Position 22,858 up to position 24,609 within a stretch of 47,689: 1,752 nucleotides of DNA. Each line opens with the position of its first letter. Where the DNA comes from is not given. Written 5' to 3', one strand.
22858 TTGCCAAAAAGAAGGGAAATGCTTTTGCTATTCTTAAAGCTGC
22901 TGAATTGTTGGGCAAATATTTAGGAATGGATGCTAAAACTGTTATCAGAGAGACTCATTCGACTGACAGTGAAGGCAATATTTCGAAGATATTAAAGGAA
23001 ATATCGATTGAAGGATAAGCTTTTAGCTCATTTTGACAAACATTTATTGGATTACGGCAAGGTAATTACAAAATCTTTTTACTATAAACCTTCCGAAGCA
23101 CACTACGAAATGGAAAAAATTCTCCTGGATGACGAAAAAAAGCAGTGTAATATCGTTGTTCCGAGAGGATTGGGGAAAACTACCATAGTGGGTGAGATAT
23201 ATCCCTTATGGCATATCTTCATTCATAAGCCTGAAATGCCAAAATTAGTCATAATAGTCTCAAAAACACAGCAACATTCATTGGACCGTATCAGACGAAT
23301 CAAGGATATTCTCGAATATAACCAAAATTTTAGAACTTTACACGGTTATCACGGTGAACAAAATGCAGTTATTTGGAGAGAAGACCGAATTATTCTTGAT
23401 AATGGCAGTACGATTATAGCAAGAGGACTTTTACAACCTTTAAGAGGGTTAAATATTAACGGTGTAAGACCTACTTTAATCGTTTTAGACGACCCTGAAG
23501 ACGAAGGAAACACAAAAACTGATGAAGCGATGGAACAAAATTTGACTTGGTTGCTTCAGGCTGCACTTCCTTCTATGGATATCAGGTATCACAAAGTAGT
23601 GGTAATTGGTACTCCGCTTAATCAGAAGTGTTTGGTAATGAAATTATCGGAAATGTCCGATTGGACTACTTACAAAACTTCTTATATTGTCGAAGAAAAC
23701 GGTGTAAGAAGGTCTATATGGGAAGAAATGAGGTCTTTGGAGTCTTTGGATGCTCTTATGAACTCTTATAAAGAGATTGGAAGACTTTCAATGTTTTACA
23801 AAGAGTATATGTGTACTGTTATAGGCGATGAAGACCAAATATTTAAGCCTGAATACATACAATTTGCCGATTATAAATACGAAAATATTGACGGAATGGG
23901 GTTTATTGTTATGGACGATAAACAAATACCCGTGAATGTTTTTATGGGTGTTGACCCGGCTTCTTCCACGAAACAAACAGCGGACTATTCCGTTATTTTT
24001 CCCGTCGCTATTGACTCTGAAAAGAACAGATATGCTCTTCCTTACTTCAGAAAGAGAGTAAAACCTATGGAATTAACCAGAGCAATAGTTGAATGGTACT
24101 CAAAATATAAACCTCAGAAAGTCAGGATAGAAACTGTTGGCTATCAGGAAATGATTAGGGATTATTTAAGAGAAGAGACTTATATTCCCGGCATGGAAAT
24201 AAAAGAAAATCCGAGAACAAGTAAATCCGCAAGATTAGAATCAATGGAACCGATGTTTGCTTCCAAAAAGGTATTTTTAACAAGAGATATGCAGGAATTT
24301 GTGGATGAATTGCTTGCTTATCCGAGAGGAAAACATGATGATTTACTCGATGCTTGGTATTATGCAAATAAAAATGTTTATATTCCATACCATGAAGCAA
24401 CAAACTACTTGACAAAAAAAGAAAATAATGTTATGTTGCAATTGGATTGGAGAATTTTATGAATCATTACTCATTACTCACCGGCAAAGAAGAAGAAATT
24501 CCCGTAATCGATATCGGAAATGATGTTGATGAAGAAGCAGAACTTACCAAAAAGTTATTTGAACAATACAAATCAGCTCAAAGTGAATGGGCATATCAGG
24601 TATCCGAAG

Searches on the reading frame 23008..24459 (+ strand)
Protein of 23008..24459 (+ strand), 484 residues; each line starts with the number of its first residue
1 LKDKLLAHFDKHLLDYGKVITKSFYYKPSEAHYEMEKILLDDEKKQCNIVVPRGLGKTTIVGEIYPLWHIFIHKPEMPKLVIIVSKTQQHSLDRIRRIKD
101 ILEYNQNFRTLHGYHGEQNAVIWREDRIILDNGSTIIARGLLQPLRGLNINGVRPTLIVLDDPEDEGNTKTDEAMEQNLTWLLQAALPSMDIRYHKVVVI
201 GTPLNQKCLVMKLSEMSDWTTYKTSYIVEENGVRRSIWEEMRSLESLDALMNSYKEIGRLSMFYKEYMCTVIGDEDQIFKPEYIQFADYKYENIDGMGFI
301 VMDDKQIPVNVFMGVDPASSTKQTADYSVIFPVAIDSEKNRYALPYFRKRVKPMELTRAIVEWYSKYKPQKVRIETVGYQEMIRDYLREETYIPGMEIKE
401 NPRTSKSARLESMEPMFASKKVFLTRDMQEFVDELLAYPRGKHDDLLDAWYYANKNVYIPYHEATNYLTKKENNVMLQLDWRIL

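Call 20: search_protein_families(library=phrogs, proteins=[window:23008-24459:+], max_evalue=0.001)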
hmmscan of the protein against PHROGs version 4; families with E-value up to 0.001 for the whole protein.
window:23008-24459:+ (484 aa): 7 families
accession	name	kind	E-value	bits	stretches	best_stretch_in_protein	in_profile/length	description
phrog_38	-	head and packaging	4.5e-78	264.7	1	23-453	287-699/760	terminase large subunit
phrog_2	-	head and packaging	4.7e-17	63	1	41-460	275-595/807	terminase large subunit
phrog_5573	-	head and packaging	3e-16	60.6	1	214-449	7-226/250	terminase large subunit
phrog_4758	-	head and packaging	6.6e-11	43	1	37-214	50-218/243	terminase large subunit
phrog_20726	-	unknown function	2.5e-08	34.8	1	309-402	1-97/199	-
phrog_14112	-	unknown function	2.8e-07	31.2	1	35-179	93-236/247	-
phrog_5909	-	head and packaging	0.00072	19.8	1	261-401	58-196/285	terminase large subunit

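Call 46: search_dna_similar(query=window:23008-24459:+, collection=phages, mode=protein, max_evalue=1e-10, max_rows=15)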
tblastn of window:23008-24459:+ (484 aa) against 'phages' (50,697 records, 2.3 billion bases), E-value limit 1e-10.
Records with a match: 476; places in all: 476; records where one place covers at least 80% of the query: 301.
Best place of each record, by identity: <60% 476.
By first word of the organism name: Pseudomonas 97; Vibrio 81; Escherichia 64; Klebsiella 19; Bacillus 18; Achromobacter 17; Pectobacterium 14; Erwinia 14; Bacteriophage 14; Paenibacillus 13; and 36 more.
By host as written in the record: - 77; Pseudomonas aeruginosa 39; Escherichia coli 26; Pseudomonas aeruginosa PA14 17; Vibrio breoganii 15; Achromobacter xylosoxidans I2BC 12; Paenibacillus larvae 11; Vibrio splendidus 9; and 140 more.
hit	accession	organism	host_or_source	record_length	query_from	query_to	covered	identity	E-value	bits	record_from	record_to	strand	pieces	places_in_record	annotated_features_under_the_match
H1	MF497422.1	Vibrio phage vB_VspS_VS-ABTNL-3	Vibrio splendidus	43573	13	454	91%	26.1%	2e-27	122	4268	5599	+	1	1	hypothetical protein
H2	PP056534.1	Klebsiella phage MY01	Klebsiella pneumoniae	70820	32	448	86%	27.1%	5e-14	81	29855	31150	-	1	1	terminase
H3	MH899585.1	Klebsiella phage Pylas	Klebsiella pneumoniae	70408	32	449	86%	26.8%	5e-14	81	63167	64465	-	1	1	terminase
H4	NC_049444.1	Klebsiella phage Pylas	Klebsiella pneumoniae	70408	32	449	86%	26.8%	5e-14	81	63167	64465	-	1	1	terminase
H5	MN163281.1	Klebsiella phage KpCHEMY26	Klebsiella pneumoniae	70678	32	449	86%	26.8%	5e-14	81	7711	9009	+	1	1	terminase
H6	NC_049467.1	Klebsiella phage KpCHEMY26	Klebsiella pneumoniae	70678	32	449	86%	26.8%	5e-14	81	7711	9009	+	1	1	terminase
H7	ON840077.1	Caudoviricetes sp.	Rattus norvegicus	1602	32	448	86%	26.6%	5e-19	95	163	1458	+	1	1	large terminase protein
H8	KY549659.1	Pectobacterium phage vB_PatP_CB4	Pectobacterium atrosepticum DSM 30186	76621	32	478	92%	24.7%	1e-15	86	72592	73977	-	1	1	terminase large subunit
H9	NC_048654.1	Pectobacterium phage vB_PatP_CB4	Pectobacterium atrosepticum DSM 30186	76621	32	478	92%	24.7%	1e-15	86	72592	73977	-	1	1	terminase large subunit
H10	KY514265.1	Pectobacterium phage vB_PatP_CB3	Pectobacterium atrosepticum DSM 30186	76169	32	478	92%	24.7%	2e-15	86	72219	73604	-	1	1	terminase large subunit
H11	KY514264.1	Pectobacterium phage vB_PatP_CB1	Pectobacterium atrosepticum DSM 18077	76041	32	478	92%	24.7%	2e-15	85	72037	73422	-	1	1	terminase large subunit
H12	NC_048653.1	Pectobacterium phage vB_PatP_CB1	Pectobacterium atrosepticum DSM 18077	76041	32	478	92%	24.7%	2e-15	85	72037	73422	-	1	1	terminase large subunit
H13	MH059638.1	Pectobacterium phage Nepra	Pectobacterium atrosepticum DSM18077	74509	32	478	92%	24.7%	3e-15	85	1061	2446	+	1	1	putative terminase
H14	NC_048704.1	Pectobacterium phage Nepra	Pectobacterium atrosepticum DSM18077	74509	32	478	92%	24.7%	3e-15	85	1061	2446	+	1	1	putative terminase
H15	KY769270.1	Pectobacterium phage phiA41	Pectobacterium wasabiae SCC3193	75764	32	478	92%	24.5%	5e-15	84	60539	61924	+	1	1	terminase-like family protein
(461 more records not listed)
